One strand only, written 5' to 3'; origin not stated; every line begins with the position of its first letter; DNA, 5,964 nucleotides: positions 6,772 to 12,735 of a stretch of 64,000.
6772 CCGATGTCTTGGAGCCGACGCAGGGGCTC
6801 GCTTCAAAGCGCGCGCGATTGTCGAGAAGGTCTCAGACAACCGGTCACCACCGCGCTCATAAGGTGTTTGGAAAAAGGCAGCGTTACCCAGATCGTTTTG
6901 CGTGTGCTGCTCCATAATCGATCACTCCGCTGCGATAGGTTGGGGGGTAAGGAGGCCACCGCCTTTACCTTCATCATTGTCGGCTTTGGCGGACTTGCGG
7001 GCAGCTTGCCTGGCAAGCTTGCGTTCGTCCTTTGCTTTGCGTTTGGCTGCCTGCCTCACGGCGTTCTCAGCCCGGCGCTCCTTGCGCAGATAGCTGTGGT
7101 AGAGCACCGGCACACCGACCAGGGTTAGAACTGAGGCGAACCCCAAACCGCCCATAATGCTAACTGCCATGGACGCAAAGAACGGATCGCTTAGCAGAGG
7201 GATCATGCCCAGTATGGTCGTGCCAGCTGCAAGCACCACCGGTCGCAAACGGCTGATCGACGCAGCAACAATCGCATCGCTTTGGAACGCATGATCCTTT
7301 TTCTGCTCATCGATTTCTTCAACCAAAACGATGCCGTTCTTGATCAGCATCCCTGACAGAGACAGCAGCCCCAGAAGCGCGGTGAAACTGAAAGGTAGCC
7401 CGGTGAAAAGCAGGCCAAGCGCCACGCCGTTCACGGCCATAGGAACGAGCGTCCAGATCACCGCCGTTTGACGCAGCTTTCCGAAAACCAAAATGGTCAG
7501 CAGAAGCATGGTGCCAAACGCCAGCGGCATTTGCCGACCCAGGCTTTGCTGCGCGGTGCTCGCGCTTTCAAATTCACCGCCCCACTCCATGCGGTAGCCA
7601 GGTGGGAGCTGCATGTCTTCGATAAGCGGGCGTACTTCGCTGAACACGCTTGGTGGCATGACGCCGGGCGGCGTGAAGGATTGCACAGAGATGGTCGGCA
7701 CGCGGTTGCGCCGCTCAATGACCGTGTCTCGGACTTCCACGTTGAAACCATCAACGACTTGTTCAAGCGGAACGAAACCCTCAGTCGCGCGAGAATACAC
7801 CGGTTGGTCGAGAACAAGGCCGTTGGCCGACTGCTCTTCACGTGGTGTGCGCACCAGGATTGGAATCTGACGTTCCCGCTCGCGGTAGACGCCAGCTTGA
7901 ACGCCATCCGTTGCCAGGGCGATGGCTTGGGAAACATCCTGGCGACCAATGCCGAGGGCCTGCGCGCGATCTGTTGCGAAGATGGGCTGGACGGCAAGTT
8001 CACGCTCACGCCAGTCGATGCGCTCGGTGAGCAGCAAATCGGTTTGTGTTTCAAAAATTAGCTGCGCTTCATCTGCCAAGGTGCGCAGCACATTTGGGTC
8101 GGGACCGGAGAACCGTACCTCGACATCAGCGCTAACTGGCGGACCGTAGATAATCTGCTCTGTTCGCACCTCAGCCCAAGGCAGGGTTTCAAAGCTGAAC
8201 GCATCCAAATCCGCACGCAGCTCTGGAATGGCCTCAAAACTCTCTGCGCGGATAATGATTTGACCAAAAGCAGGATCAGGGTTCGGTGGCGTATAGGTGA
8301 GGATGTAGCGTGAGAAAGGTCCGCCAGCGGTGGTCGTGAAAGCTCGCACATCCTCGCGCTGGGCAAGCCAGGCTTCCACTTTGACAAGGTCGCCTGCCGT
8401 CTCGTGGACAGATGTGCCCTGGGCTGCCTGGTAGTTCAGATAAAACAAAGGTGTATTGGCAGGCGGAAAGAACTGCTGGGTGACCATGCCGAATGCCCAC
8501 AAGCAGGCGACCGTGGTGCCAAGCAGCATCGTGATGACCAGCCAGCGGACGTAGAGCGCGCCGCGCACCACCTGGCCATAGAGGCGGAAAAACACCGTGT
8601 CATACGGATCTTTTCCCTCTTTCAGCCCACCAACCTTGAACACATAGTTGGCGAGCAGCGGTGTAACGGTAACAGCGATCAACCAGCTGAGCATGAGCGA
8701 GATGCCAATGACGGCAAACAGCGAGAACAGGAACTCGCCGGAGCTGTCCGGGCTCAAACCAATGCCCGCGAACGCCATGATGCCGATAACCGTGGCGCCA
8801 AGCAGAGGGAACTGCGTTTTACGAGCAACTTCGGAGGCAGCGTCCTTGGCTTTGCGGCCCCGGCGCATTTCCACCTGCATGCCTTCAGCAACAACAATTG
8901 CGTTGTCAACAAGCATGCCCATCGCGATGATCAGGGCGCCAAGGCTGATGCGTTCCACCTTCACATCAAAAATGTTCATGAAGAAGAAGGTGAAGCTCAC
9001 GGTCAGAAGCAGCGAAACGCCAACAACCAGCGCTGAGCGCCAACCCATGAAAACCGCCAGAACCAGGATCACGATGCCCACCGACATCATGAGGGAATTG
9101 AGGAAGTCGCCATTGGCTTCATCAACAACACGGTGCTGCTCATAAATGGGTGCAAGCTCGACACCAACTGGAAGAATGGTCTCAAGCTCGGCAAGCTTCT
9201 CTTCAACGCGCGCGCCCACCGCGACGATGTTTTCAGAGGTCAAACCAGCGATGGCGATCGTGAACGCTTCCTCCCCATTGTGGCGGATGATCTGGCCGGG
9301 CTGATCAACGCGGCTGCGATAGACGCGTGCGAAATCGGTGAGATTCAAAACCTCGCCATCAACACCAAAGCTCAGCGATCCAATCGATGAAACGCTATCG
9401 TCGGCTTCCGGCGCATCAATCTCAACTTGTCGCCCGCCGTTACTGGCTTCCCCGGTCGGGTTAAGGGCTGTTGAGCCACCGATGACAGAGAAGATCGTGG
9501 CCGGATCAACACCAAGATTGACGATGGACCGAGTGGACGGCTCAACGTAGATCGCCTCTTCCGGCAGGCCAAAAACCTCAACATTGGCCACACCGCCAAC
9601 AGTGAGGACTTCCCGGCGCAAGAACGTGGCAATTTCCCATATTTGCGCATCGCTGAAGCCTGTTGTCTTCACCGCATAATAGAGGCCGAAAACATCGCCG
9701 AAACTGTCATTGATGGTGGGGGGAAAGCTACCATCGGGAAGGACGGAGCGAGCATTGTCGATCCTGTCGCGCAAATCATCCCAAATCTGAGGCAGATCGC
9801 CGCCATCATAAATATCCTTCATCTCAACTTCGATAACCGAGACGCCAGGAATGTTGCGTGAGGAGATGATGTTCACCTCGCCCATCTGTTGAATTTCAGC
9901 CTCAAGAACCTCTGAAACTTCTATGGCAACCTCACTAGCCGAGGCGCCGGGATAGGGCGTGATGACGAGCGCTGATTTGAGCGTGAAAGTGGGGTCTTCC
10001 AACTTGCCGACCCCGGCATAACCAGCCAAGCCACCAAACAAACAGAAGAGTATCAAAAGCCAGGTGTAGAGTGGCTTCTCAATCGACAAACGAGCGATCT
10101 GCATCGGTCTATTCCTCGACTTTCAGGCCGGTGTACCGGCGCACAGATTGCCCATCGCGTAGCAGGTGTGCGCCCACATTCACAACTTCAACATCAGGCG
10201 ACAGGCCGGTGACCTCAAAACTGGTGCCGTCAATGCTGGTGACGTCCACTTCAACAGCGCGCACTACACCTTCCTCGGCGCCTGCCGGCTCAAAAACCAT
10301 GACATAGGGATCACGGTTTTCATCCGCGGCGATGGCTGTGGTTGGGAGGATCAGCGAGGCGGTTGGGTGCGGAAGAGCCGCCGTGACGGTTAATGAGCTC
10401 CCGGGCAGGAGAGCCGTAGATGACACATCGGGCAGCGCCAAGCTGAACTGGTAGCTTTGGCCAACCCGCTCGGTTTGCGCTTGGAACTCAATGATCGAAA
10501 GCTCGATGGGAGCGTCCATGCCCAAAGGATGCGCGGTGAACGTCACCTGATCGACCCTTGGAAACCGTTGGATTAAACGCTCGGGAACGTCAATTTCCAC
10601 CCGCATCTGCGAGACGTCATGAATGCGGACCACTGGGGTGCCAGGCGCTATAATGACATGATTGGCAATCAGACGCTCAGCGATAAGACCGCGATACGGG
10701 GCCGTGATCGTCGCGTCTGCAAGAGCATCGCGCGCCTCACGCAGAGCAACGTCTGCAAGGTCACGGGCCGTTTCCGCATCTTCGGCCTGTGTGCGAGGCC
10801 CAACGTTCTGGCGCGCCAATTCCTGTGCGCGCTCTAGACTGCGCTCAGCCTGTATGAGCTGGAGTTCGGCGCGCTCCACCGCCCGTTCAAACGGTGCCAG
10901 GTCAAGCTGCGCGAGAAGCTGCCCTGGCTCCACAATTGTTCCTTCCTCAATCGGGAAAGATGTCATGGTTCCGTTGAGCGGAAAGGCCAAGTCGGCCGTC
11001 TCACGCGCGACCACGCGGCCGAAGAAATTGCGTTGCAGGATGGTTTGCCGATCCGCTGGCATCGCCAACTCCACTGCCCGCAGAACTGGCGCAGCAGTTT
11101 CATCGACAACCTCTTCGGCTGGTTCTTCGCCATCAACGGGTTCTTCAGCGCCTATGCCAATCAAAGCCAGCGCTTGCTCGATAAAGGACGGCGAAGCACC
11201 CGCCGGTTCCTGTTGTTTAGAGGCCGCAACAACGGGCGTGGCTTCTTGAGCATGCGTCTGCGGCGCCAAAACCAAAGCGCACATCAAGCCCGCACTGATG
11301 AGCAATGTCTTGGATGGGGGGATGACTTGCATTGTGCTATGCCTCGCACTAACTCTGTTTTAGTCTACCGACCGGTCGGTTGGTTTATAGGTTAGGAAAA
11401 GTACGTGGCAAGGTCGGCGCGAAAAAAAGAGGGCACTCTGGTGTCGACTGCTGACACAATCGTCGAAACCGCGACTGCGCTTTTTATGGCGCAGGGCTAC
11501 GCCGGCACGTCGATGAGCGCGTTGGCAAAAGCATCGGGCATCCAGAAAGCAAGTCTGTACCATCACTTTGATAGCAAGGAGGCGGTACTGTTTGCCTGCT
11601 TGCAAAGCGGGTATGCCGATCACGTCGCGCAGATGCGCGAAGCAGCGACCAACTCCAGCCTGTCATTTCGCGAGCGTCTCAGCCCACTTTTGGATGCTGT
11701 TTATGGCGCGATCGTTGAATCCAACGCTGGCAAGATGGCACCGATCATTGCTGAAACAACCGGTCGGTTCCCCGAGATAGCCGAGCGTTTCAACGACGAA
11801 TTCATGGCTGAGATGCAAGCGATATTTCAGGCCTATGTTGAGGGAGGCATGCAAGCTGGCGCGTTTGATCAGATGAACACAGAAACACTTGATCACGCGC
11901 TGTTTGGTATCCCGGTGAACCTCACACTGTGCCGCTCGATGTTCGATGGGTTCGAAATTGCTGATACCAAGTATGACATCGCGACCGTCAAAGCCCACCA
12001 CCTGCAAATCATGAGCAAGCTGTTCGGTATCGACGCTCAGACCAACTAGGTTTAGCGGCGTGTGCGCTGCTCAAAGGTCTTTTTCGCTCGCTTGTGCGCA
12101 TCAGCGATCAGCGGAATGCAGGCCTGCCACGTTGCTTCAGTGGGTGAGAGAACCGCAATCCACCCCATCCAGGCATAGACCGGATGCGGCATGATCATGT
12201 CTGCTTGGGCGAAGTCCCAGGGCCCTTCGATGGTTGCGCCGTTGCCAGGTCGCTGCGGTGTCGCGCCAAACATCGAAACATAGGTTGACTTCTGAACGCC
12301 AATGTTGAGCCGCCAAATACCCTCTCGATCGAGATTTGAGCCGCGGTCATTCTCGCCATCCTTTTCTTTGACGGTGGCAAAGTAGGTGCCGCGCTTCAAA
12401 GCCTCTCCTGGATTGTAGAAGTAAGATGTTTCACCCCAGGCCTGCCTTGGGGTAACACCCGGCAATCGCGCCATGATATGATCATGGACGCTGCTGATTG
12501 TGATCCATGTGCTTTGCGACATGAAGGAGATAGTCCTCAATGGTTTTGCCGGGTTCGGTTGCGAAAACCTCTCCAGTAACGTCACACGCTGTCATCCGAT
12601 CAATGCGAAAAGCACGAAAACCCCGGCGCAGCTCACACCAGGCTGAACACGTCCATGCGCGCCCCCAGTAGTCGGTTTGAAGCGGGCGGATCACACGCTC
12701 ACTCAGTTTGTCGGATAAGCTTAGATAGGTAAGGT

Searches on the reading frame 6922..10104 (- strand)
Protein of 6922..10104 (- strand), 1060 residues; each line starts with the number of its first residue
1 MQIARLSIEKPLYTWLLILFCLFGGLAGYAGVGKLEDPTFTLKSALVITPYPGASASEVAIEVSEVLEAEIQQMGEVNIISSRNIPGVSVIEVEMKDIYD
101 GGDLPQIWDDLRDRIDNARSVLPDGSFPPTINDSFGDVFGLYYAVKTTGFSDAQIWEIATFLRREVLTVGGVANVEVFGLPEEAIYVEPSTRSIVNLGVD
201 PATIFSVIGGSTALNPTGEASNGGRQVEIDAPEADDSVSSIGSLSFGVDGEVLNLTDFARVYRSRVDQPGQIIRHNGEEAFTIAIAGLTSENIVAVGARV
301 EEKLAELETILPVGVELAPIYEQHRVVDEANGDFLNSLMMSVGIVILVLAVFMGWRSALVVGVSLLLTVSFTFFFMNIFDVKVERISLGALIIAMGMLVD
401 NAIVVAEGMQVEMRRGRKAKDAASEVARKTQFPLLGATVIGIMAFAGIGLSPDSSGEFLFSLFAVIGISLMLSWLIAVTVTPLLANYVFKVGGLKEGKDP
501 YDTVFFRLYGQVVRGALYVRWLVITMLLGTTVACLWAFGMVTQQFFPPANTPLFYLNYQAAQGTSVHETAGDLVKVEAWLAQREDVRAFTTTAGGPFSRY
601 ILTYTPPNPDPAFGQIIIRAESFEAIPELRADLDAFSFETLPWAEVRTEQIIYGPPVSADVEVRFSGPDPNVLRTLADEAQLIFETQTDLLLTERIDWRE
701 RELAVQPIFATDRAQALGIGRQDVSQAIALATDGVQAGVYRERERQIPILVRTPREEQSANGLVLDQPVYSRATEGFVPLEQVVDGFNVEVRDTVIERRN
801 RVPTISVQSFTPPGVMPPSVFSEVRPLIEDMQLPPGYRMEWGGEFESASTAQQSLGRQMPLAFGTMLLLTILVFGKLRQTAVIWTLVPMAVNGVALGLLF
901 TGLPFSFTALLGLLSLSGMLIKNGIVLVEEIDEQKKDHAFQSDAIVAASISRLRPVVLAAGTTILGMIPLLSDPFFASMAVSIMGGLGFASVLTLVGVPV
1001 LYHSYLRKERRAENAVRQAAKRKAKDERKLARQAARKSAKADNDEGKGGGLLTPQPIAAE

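Call 6: search_protein_families(library=ncbifam, proteins=[window:6922-10104:-])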
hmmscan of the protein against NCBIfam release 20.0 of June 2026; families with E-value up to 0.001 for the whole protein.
window:6922-10104:- (1060 aa): 20 families
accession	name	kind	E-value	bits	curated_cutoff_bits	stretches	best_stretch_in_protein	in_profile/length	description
NF033617.1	RND_permease_2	subfamily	1.2e-109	367.7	1250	1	5-1003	2-1005/1009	multidrug efflux RND transporter permease subunit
TIGR00914.1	2A0601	subfamily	3e-75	253.7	701.45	1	14-1015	13-1045/1051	CusA/CzcA family heavy metal efflux RND transporter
NF000282.2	RND_permease_1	subfamily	2.5e-71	240.9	1250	2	5-596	2-613/1029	multidrug efflux RND transporter permease subunit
TIGR00915.1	2A0602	subfamily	2.3e-63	214.5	940.35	2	4-597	2-617/1050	efflux RND transporter permease subunit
NF007905.0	PRK10614.1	equivalog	2.4e-55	187.7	1774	2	1-587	1-593/1025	multidrug efflux RND transporter permease subunit MdtC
NF007798.0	PRK10503.1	equivalog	6.2e-54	183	1584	2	4-594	13-610/1040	MdtB/MuxB family multidrug efflux RND transporter permease subunit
NF007133.0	PRK09579.1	equivalog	3.8e-47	160.5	1763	2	2-523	2-527/1017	multidrug efflux RND transporter permease subunit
NF007131.0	PRK09577.1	equivalog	1e-40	139.3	1768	2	3-595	1-609/1045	multidrug efflux RND transporter permease subunit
NF007842.1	PRK10555.1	equivalog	1.2e-39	136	1854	2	4-595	2-615/1036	multidrug efflux RND transporter permease AcrD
NF011706.2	PRK15127.1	equivalog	9.1e-34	116.5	2150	2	6-501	4-512/1049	multidrug efflux RND transporter permease subunit AcrB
NF000037.1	RND_perm_OqxB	exception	3.8e-31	107.8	2200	2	1-514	1-522/1050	multidrug efflux RND transporter permease subunit OqxB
TIGR00921.1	2A067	subfamily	2.5e-22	78.8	351.9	2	820-1038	155-372/733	hydrophobe/amphiphile efflux-3 (HAE3) family transporter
TIGR00916.1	2A0604s01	subfamily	9e-08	32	148.6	1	289-449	39-205/231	SecD/SecF family protein translocase subunit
NF009582.0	PRK13024.1-2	equivalog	2e-06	26.1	723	1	328-490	326-489/859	protein translocase subunit SecDF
NF009583.0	PRK13024.1-3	subfamily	2.3e-05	22.7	721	0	895-1020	618-751/755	protein translocase subunit SecDF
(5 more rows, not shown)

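Call 7: search_protein_families(library=pfam, proteins=[window:6922-10104:-])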
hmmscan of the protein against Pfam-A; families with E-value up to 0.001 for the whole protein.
window:6922-10104:- (1060 aa): 2 families
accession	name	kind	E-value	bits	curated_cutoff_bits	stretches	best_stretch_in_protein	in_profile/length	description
PF00873.25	ACR_tran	-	1.8e-134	450.2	28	1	3-1003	1-1018/1021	AcrB/AcrD/AcrF family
PF02355.23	SecD_SecF_C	-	0.00037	20.4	20.5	0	335-480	34-182/189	Protein export membrane protein SecD/SecF, C-terminal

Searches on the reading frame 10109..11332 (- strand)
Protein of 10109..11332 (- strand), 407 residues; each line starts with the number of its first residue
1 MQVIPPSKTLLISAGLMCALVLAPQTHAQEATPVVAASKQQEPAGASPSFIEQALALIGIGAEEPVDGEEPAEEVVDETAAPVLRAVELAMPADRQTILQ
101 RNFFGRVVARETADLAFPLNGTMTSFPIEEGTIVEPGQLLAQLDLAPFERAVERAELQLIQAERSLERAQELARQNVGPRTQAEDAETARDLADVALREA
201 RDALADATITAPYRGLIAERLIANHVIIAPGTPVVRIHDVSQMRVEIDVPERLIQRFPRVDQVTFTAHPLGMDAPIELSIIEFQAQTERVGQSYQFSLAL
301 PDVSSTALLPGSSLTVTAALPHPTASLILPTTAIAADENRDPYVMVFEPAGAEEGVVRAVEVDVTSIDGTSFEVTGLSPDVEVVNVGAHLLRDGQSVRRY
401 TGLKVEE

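Call 6: search_protein_families(library=ncbifam, proteins=[window:10109-11332:-])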
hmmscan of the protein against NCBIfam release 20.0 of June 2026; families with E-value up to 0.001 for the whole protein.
window:10109-11332:- (407 aa): 11 families
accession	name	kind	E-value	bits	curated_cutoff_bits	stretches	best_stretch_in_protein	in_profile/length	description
TIGR01730.1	RND_mfp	subfamily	1.5e-51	175.3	94.9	1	87-398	1-320/322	efflux RND transporter periplasmic adaptor subunit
NF002939.0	PRK03598.1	equivalog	5e-12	45.6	393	1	101-174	34-106/332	secretion protein HlyD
TIGR00999.1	8a0102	subfamily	2.9e-10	39.7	319.3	1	137-391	7-270/271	CzcB/NccB family metal efflux transporter periplasmic adaptor subunit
NF045904.1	RND-peri-MexE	equivalog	7.3e-09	35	714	1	101-206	52-154/390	multidrug efflux RND transporter periplasmic adaptor subunit MexE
NF033138.2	RND-peri-MexC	equivalog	1.4e-08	34.3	625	1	70-231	23-196/375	MexC family multidrug efflux RND transporter periplasmic adaptor subunit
TIGR00998.1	8a0101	subfamily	7.4e-08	31.7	390.8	1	170-253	169-251/334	EmrA/EmrK family multidrug efflux transporter periplasmic adaptor subunit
NF033834.1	RND_adapt_MexA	exception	8.6e-08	31.7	750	1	94-231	45-182/373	multidrug efflux RND transporter periplasmic adaptor subunit MexA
TIGR01843.1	type_I_hlyD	subfamily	6e-07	28.8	208.65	1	120-175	51-106/422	HlyD family type I secretion periplasmic adaptor subunit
NF008589.1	PRK11556.1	equivalog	7.7e-07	28.3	391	1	103-255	75-243/392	MdtA/MuxA family multidrug efflux RND transporter periplasmic adaptor subunit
NF007785.0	PRK10476.1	equivalog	2.2e-06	26.7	376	0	110-170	46-106/347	multidrug transporter subunit MdtN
NF011715.0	PRK15136.1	equivalog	0.00018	20.3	563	0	173-255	183-264/390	multidrug efflux MFS transporter periplasmic adaptor subunit EmrA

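Call 7: search_protein_families(library=pfam, proteins=[window:10109-11332:-])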
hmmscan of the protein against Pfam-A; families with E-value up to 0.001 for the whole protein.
window:10109-11332:- (407 aa): 2 families
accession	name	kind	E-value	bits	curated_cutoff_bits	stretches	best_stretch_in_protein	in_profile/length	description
PF13437.12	HlyD_3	-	4.5e-11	43.9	22.2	1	208-311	1-106/106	HlyD family secretion protein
PF16576.10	HlyD_D23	-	2.5e-08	33.9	30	1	196-266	98-168/214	Barrel-sandwich domain of CusB or HlyD membrane-fusion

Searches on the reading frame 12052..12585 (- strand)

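Call 6: search_protein_families(library=ncbifam, proteins=[window:12052-12585:-])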
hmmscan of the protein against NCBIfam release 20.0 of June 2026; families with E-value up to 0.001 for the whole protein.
window:12052-12585:- (177 aa): 0 families

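Call 7: search_protein_families(library=pfam, proteins=[window:12052-12585:-])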
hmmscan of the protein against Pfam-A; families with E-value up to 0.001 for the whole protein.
window:12052-12585:- (177 aa): 1 family
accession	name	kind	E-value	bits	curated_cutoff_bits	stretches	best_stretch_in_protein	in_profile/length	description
PF19694.4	DUF6194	-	6e-51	172.5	27.1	1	29-175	2-145/146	Family of unknown function (DUF6194)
